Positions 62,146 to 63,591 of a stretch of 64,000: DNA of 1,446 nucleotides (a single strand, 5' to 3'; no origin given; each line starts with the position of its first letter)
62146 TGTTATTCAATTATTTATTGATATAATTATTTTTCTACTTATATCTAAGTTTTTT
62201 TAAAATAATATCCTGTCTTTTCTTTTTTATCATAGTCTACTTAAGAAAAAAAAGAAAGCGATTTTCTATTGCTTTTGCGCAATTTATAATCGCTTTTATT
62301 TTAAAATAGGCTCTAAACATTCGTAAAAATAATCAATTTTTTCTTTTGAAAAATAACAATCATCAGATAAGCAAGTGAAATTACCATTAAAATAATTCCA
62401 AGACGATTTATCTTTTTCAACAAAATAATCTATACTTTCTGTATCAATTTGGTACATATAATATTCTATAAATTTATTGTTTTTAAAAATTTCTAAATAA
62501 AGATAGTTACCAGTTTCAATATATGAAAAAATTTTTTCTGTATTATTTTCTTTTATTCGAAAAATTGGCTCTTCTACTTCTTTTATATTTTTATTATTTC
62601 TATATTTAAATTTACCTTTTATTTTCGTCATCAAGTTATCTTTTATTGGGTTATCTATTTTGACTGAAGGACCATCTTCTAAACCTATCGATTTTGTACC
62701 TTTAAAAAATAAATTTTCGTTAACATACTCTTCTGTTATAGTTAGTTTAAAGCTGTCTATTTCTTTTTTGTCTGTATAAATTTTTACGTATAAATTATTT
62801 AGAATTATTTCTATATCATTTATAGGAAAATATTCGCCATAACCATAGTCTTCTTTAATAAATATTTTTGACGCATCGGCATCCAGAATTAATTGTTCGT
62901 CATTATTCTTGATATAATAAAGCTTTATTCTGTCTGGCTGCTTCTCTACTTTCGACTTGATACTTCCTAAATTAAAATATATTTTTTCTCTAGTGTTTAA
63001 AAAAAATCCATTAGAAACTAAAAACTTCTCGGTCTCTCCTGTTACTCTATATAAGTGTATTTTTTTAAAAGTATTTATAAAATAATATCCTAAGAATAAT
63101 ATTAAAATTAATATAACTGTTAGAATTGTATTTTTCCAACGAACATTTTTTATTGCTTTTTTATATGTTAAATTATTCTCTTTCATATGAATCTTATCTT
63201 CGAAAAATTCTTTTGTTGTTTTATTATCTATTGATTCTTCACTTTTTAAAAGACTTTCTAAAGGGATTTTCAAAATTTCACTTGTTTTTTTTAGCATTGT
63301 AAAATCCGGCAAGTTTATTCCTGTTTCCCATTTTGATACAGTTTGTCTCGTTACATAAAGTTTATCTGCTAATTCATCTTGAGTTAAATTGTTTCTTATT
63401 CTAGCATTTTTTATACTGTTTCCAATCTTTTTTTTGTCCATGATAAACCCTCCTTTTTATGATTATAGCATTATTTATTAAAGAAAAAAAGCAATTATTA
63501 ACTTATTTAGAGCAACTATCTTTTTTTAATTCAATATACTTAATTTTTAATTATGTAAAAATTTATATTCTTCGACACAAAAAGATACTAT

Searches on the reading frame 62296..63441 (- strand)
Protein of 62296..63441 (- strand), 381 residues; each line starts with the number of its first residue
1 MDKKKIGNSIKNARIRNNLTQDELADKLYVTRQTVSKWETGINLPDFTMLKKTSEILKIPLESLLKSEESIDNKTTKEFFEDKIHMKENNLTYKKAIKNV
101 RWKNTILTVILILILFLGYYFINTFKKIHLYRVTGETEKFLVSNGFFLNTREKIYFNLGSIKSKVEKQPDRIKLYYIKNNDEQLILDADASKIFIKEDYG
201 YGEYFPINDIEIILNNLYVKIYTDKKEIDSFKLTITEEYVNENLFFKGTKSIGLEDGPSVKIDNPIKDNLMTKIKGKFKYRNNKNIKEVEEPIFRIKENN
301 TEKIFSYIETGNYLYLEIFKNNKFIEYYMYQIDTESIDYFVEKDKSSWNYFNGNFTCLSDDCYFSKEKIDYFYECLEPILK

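Call 32: search_protein_families(library=pfam, proteins=[window:62296-63441:-], max_evalue=0.001)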
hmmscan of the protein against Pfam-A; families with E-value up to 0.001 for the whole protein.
window:62296-63441:- (381 aa): 3 families
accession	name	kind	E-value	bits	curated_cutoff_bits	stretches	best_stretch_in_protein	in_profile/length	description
PF01381.28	HTH_3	-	4.1e-14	52.8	23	1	10-63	1-54/55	Helix-turn-helix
PF12844.13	HTH_19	-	7.4e-08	32.6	30.2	1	7-66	1-60/64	Helix-turn-helix domain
PF13560.12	HTH_31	-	6e-05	23.7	27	1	10-52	6-49/64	Helix-turn-helix domain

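Call 37: find_encoding_contigs(protein=window:62296-63441:-, flank=10000, max_places=4)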
Protein window:62296-63441:- (381 aa): 4 contigs read that carry it; 3 places shown.
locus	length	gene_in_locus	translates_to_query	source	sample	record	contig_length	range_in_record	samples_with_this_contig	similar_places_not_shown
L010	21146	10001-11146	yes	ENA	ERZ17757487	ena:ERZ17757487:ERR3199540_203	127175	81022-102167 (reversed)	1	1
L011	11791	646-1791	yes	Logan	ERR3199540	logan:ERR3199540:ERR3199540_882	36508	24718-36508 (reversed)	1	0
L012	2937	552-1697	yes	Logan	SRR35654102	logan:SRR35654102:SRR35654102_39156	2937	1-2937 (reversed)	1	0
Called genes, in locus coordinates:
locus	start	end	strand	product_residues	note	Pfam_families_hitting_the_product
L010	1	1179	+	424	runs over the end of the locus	PF12733:Cadherin-like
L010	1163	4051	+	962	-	PF05547:Peptidase_M6 (weak), PF07581:Glug (faint), PF00404:Dockerin_1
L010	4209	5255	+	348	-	-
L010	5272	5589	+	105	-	PF04993:TfoX_N (weak)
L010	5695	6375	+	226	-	PF02463:SMC_N (weak), PF00005:ABC_tran, PF13304:AAA_21 (faint)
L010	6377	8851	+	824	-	PF02687:FtsX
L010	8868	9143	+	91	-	PF11731:Cdd1, PF14520:HHH_5 (weak)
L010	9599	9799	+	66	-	-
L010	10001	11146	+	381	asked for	PF01381:HTH_3, PF12844:HTH_19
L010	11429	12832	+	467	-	-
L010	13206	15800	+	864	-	PF00005:ABC_tran, PF02463:SMC_N (weak), PF02687:FtsX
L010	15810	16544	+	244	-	-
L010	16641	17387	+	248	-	PF12730:ABC2_membrane_4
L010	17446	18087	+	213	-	PF00072:Response_reg, PF00486:Trans_reg_C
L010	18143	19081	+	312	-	PF00005:ABC_tran, PF13304:AAA_21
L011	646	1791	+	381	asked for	PF01381:HTH_3, PF12844:HTH_19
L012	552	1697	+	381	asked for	PF01381:HTH_3, PF12844:HTH_19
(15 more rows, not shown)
